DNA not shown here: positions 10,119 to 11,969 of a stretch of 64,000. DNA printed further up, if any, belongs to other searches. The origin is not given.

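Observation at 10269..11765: Low-GC Ser/Thr kinase with an orphan C-terminal domain in a repeat-rich, antitoxin-dotted accessory patch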

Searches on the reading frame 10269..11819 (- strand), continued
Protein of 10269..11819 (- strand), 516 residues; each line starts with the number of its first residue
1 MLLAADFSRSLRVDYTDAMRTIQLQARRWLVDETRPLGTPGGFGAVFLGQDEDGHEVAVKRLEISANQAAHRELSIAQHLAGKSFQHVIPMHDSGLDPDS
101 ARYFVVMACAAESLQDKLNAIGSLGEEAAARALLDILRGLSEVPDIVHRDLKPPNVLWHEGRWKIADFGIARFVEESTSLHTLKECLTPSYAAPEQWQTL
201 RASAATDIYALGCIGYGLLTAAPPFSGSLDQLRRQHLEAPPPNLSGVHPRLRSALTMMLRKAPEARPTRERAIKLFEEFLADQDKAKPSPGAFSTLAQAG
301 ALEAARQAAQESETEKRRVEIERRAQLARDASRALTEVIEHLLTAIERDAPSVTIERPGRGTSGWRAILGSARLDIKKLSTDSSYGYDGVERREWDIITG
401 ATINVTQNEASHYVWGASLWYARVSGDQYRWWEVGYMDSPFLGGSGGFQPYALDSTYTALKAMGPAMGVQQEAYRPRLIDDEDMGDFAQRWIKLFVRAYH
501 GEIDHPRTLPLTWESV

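Call 17: find_encoding_contigs(protein=P0106, flank=8000, max_places=2)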
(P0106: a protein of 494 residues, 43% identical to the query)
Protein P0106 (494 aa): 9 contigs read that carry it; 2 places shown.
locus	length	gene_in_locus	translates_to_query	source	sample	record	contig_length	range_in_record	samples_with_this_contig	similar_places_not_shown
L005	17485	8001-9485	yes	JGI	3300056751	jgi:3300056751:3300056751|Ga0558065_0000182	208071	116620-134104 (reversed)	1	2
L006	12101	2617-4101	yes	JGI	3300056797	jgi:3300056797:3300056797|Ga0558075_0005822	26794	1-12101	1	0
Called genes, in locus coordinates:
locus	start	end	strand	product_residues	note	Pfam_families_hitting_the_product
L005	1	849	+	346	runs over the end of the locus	PF00155:Aminotran_1_2, PF01212:Beta_elim_lyase, PF00266:Aminotran_5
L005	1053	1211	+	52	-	-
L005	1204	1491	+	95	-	PF15731:MqsA_antitoxin (weak), PF13560:HTH_31 (weak), PF01381:HTH_3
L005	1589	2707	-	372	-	PF01208:URO-D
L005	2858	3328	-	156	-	-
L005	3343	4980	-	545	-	-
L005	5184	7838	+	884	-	PF04313:HSDR_N, PF00270:DEAD, PF04851:ResIII, PF18766:SWI2_SNF2, PF00271:Helicase_C (weak), PF08463:EcoEI_R_C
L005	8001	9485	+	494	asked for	PF00069:Pkinase, PF07714:PK_Tyr_Ser-Thr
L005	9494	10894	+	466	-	PF12161:HsdM_N (faint), PF02384:N6_Mtase, PF01170:UPF0020 (weak), PF07669:Eco57I (weak)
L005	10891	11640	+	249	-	-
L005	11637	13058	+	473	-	PF01420:Methylase_S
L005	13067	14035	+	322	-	PF04015:DUF362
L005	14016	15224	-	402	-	PF03781:FGE-sulfatase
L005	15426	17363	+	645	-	PF13520:AA_permease_2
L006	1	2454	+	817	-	?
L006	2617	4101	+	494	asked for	PF00069:Pkinase, PF07714:PK_Tyr_Ser-Thr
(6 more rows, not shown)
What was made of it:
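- One copy is embedded between hsdR and hsdM, with an 8-nt gap to hsdM, which is odd for an anti-restriction gene (call 17).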

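Call 18: find_encoding_contigs(protein=P0100, flank=8000, max_places=1)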
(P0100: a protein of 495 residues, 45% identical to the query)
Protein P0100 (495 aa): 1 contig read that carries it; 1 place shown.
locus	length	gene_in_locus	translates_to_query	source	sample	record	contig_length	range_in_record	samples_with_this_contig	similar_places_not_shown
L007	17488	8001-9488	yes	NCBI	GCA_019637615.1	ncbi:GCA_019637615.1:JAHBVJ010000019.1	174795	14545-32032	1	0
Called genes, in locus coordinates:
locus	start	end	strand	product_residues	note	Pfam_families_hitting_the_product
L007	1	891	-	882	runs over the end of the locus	PF01935:DUF87 (weak), PF10412:TrwB_AAD_bind (faint)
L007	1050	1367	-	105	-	-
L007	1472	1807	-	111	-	-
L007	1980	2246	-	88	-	-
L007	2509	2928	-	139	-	PF01850:PIN (weak)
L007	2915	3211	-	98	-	-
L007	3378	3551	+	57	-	-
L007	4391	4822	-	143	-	-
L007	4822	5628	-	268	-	PF01637:ATPase_2, PF13401:AAA_22, PF00004:AAA (faint)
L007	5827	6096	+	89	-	-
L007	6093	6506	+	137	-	PF01850:PIN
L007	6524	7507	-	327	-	PF22548:AEP-TOTE, PF01807:Zn_ribbon_DnaG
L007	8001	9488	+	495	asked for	PF00069:Pkinase, PF07714:PK_Tyr_Ser-Thr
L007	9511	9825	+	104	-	-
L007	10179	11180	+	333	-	PF01408:GFO_IDH_MocA, PF22725:GFO_IDH_MocA_C3, PF02894:GFO_IDH_MocA_C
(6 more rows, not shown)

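Call 19: find_encoding_contigs(protein=P0024, flank=8000, max_places=2)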
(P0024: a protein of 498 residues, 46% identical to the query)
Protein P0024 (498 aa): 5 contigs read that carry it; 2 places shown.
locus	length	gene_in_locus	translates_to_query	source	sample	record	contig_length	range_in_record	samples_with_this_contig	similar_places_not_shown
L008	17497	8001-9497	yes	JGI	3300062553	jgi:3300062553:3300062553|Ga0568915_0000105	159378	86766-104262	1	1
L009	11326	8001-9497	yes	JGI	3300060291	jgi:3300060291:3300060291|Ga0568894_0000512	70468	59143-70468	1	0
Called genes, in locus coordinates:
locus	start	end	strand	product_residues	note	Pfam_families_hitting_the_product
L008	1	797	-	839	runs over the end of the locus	PF00483:NTP_transferase, PF12804:NTP_transf_3 (weak), PF24894:Hexapep_GlmU, PF25084:LbH_EIF2B, PF25087:GMPPB_C (weak), PF02878:PGM_PMM_I, PF02879:PGM_PMM_II, PF02880:PGM_PMM_III, +1 more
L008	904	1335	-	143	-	PF00293:NUDIX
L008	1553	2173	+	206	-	PF02660:G3P_acyltransf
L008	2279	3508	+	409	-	PF00089:Trypsin, PF13365:Trypsin_2, PF00595:PDZ, PF13180:PDZ_2, PF17820:PDZ_6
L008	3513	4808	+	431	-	PF00206:Lyase_1, PF10397:ADSL_C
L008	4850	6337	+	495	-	PF00171:Aldedh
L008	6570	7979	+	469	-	PF00202:Aminotran_3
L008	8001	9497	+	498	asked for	PF00069:Pkinase, PF07714:PK_Tyr_Ser-Thr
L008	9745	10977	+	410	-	-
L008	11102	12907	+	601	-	PF02129:Peptidase_S15 (faint), PF20434:BD-FAE, PF12697:Abhydrolase_6 (weak), PF00326:Peptidase_S9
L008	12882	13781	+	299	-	PF21347:DUF3108_like (faint), PF11306:DUF3108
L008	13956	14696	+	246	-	PF18962:Por_Secre_tail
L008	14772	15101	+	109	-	-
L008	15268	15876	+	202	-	PF06445:GyrI-like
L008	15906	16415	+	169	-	-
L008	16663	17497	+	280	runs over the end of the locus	PF02540:NAD_synthase, PF03054:tRNA_Me_trans (faint), PF06508:QueC (faint)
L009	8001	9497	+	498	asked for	PF00069:Pkinase, PF07714:PK_Tyr_Ser-Thr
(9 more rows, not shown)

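Call 21: find_encoding_contigs(protein=P0038, flank=8000, max_places=1)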
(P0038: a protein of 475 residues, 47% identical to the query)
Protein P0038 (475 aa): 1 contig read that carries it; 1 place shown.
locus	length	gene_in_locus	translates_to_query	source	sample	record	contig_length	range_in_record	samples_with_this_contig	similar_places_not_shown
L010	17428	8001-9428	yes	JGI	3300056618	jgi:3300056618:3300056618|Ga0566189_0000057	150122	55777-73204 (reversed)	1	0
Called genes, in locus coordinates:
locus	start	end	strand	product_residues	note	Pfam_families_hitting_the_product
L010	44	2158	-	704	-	PF13428:TPR_14 (faint)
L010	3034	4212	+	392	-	-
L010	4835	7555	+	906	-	PF25199:nSTAND_NTPase5 (weak)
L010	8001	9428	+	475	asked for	PF00069:Pkinase, PF07714:PK_Tyr_Ser-Thr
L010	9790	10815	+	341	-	-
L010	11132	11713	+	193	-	-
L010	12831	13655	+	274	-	-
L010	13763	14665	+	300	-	PF14022:DUF4238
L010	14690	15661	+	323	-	-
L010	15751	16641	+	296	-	-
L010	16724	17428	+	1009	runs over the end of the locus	PF13588:HSDR_N_2 (weak), PF02384:N6_Mtase (weak), PF20473:MmeI_Mtase, PF07669:Eco57I, PF12950:TaqI_C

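Call 22: find_encoding_contigs(protein=P0053, flank=8000, max_places=1)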
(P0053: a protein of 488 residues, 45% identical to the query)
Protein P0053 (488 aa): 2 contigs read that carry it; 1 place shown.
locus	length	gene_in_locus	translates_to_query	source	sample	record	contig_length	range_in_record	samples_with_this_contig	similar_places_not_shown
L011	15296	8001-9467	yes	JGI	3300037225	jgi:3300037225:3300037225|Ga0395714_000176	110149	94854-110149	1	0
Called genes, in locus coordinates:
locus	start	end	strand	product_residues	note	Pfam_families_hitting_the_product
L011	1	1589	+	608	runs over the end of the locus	PF02534:T4SS-DNA_transf, PF01935:DUF87 (weak), PF10412:TrwB_AAD_bind, PF12696:TraG-D_C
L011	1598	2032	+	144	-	PF01464:SLT, PF00062:Lys (faint), PF18896:SLT_3 (weak)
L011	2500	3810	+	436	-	PF02784:Orn_Arg_deC_N, PF00278:Orn_DAP_Arg_deC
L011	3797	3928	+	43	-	-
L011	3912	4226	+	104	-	PF07883:Cupin_2 (weak)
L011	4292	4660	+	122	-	PF07883:Cupin_2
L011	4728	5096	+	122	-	PF07883:Cupin_2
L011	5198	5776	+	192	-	PF01965:DJ-1_PfpI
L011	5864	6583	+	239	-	PF13484:Fer4_16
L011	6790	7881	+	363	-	PF11185:DUF2971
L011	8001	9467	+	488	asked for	PF00069:Pkinase, PF07714:PK_Tyr_Ser-Thr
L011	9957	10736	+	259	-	PF17194:AbiEi_3_N, PF11459:AbiEi_3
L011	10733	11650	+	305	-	PF08843:AbiEii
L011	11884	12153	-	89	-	PF00216:Bac_DNA_binding, PF18291:HU-HIG (weak)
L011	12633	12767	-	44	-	-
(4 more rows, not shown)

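Call 23: find_encoding_contigs(protein=P0054, flank=8000, max_places=1)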
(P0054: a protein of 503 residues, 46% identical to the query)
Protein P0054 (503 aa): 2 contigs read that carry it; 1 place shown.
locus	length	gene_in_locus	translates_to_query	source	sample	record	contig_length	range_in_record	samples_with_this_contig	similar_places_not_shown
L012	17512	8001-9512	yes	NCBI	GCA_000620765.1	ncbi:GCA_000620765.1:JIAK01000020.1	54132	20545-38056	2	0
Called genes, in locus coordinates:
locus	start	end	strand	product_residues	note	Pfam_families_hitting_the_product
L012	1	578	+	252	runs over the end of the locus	-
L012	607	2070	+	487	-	PF04326:SLFN_AlbA_2, PF13749:HATPase_c_4, PF21247:Fic-like_C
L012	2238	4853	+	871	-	PF08665:PglZ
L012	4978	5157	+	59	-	-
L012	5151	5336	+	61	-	PF15919:HicB_lk_antitox, PF21748:UPF0150 (weak)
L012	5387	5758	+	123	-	PF13366:PDDEXK_3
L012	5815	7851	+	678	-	PF20442:BrxL_N, PF13337:BrxL_ATPase, PF05362:Lon_C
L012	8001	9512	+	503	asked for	PF00069:Pkinase, PF07714:PK_Tyr_Ser-Thr, PF03109:ABC1 (faint)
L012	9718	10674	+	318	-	-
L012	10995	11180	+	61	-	PF02586:SRAP (weak)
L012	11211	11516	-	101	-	-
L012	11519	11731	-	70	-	-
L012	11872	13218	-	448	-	PF00176:SNF2-rel_dom (faint), PF00270:DEAD, PF04851:ResIII, PF00271:Helicase_C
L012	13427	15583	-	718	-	PF13662:Toprim_4 (faint), PF13362:Toprim_3, PF13481:AAA_25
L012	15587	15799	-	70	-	PF12728:HTH_17 (weak)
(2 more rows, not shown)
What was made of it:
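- On BREX PglW kinase: One homologue merely follows brxL (call 23).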

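Call 42: predict_structure(alignment_id=A3)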
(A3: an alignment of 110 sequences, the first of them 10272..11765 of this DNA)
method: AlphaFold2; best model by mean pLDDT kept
length: 498 residues; sequences in the alignment: 110
mean_pLDDT: 89.0   pTM: 0.78
mean pLDDT of the five models: 89.0, 88.7, 88.7, 88.6, 87.0
residues with pLDDT >= 90: 342; 70-90: 105; 50-70: 50; < 50: 1
segments of 3 or more residues with pLDDT < 50: none
pLDDT, mean of each block of 10 residues (from residue 1): 94 95 87 96 75 81 93 94 93 96 97 98 94 94 94 58 67 93 90 98 97 94 93 95 94 96 79 69 90 85 86 94 96 95 86 97 66 72 96 92 90 95 75 92 82 93 91 97 93 82
secondary structure, 60 per line:
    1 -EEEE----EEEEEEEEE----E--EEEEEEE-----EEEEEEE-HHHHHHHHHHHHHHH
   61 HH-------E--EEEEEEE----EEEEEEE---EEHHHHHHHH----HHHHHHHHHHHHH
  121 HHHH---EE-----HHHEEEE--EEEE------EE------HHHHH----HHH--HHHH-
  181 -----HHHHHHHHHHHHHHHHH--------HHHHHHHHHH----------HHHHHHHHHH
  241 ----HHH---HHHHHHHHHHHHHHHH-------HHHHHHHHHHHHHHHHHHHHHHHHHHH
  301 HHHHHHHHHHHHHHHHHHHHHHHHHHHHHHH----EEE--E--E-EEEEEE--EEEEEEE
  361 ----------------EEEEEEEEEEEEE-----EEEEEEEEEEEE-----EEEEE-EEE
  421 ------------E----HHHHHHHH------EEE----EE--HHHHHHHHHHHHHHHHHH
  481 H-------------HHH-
elements in order: E2-5 E10-18 E26-32 E38-44 H46-62 E73-79 E84-90 H96-103 H108-124 E138-141 E144-147 H162-166 H176-179 H186-202 H211-220 H231-240 H251-266 H274-331 E336-338 E346-351 E354-360 E377-389 E395-406 E412-416 E418-420 H438-445 E452-454 H463-481
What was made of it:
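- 10773..10946 (-): Long connecting helix, residues 274-331. Its sequence is poorly conserved. The 269-331 segment that contains it has a fixed length of 60-64 residues across the family. AF2 full-length model: pLDDT 89, pTM 0.78, helix 274-331 (call 42).
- Checked: AlphaFold2 predicts one continuous helix, residues 274-331 (call 42).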

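Call 49: find_related_loci(query=A1, collection=viral_contigs, flank=8000)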
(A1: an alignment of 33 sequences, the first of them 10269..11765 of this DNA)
Query A1 (498 aa) in viral_contigs; peptide patterns used: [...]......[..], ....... (x = any residue, [..] = any of these).
38 stretches matched a pattern; 8 encode a relative of the query (tblastn E <= 1e-3); 8 distinct loci.
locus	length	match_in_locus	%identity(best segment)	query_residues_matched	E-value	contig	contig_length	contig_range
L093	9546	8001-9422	41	4-487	1e-103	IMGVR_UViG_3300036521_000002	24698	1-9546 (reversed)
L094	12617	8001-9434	39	1-485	8e-79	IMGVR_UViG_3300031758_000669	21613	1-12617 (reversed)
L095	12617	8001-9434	39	1-485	8e-79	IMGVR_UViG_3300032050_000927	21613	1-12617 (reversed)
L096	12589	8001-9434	39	1-485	8e-79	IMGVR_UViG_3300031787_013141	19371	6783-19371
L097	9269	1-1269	36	56-493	3e-74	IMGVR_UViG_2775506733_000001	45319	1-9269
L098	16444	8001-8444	37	128-270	2e-20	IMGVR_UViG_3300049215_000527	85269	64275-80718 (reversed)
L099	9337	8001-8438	32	68-207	1e-11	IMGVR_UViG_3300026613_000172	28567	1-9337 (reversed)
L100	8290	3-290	34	134-208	5e-6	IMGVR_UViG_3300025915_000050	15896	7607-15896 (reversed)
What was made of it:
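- Five IMG/VR viral contigs carry it (call 49).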

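Call 52: search_protein_families(library=pfam, proteins=[P0022], max_evalue=0.01)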
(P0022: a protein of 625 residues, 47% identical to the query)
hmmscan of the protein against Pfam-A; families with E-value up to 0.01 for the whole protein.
P0022 (625 aa): 4 families
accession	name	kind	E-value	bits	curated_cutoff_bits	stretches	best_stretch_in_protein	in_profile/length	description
PF00069.31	Pkinase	-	9.2e-35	120.7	31.7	1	147-396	4-261/263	Protein kinase domain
PF07714.23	PK_Tyr_Ser-Thr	-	1.2e-19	71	23.1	1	150-386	7-255/258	Protein tyrosine and serine/threonine kinase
PF22564.2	HAAS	-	0.00036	21.3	27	1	6-66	1-54/55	HAAS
PF01636.29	APH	-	0.0026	18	23.2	0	259-284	170-197/239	Phosphotransferase enzyme family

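Call 55: find_related_loci(query=A1, collection=metagenome_contigs, flank=10000)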
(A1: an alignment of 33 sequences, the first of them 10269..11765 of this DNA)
Query A1 (498 aa) in metagenome_contigs; peptide patterns used: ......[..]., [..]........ (x = any residue, [..] = any of these).
600 stretches matched a pattern (row limit reached: there are more); 540 encode a relative of the query (tblastn E <= 1e-3); the best 80 are kept; 80 distinct loci.
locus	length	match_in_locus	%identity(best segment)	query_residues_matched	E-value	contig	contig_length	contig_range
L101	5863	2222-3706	63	1-496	0e+0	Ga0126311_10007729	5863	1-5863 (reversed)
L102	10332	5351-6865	46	1-493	2e-134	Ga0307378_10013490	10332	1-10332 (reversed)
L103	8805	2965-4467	46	1-493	1e-132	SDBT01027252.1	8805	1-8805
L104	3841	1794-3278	46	1-493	7e-135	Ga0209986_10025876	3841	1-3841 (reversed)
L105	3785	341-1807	47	1-492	3e-134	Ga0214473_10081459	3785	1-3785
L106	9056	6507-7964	47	1-493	1e-130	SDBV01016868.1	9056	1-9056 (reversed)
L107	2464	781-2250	44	1-492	2e-135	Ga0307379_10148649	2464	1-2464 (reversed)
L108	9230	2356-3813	47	1-493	6e-127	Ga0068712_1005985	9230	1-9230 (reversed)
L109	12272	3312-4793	43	1-492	1e-123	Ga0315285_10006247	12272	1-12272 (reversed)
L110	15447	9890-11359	45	1-493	4e-123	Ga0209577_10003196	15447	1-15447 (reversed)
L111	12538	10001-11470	45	1-493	1e-121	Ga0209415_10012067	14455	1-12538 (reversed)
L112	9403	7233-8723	41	1-493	5e-120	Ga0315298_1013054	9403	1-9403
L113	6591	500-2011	43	1-494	3e-116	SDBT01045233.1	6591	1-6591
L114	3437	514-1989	42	1-493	8e-119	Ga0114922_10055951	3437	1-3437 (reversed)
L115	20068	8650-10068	44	1-483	1e-115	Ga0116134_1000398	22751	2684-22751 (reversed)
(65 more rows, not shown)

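Call 60: search_protein_families(library=pfam, alignment_id=A4, max_evalue=0.00001)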
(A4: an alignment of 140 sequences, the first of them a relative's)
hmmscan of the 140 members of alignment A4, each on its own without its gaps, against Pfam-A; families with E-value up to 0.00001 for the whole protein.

A. member 1, L001:11818-13791:- (658 aa): 2 families
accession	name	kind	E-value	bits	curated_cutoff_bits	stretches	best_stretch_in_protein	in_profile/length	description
PF02518.31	HATPase_c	-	5.1e-21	75.6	26.4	1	542-654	2-109/111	Histidine kinase-, DNA gyrase B-, and HSP90-like ATPase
PF00512.31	HisKA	-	3.1e-18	66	26.9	1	428-492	2-65/66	His Kinase A (phospho-acceptor) domain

B. families by the number of members that match (of 140 scanned): 108 families (the first 25 are shown)
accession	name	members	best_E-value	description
PF04851.21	ResIII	4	2.4e-34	Type III restriction enzyme, res subunit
PF00270.35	DEAD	4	1.8e-24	DEAD/DEAH box helicase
PF00271.37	Helicase_C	4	6.6e-23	Helicase conserved C-terminal domain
PF18766.7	SWI2_SNF2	2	4.4e-28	SWI2/SNF2 ATPase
PF00589.27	Phage_integrase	2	1.7e-24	Phage integrase family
PF07669.17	Eco57I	2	7.2e-20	Eco57I restriction-modification methylase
PF01850.27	PIN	2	1.3e-14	PIN domain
PF01381.28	HTH_3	2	1.3e-11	Helix-turn-helix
PF00176.29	SNF2-rel_dom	2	8.5e-10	SNF2-related domain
PF13518.12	HTH_28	2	1.1e-07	Helix-turn-helix domain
PF00873.25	ACR_tran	1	0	AcrB/AcrD/AcrF family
PF00171.27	Aldedh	1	1.5e-180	Aldehyde dehydrogenase family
PF13337.12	BrxL_ATPase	1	3.7e-146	Lon-like protease BrxL-like, ATPase domain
PF13701.12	DDE_Tnp_1_4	1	8e-145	Transposase DDE domain group 1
PF11867.13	T1RH-like_C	1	3.8e-136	Type I restriction enzyme HindI endonuclease subunit-like, C-terminal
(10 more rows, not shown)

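Call 61: search_protein_families(library=padloc, alignment_id=A4, max_evalue=1e-10)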
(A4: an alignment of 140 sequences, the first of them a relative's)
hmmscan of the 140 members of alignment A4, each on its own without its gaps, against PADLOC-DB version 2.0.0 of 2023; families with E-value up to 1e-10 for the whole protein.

A. member 1, L001:11818-13791:- (658 aa): 0 families

B. families by the number of members that match (of 140 scanned): 268 families (the first 25 are shown)
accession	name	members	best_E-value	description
PDLC00659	HmaA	2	3.7e-83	SNF2 helicase / DEAD-box helicase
PDLC02620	DrmD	2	2.3e-56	DrmD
PDLC02500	BrxHI|BrxHII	2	2.8e-52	BrxHI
PDLC02621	DrmD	2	3e-46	DrmD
PDLC02504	BrxHI|BrxHII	2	1.8e-37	BrxHII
PDLC03019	MTase_I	2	4.6e-36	Type I methyltransferase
PDLC02572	DrmA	2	3.2e-32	DrmA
PDLC02623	DrmD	2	8.2e-31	DrmD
PDLC02632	DrmD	2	2.1e-27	DrmD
PDLC02619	DrmD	2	2.3e-27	DrmD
PDLC02634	DrmD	2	1.5e-26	DrmD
PDLC02633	DrmD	2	1.4e-25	DrmD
PDLC02707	PbeA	2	1.2e-24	PbeA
PDLC02624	DrmD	2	2.6e-22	DrmD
PDLC02704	PbeA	2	4.8e-20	PbeA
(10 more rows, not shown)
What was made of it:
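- Tried and rejected: PADLOC tally of neighbours (call 61).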
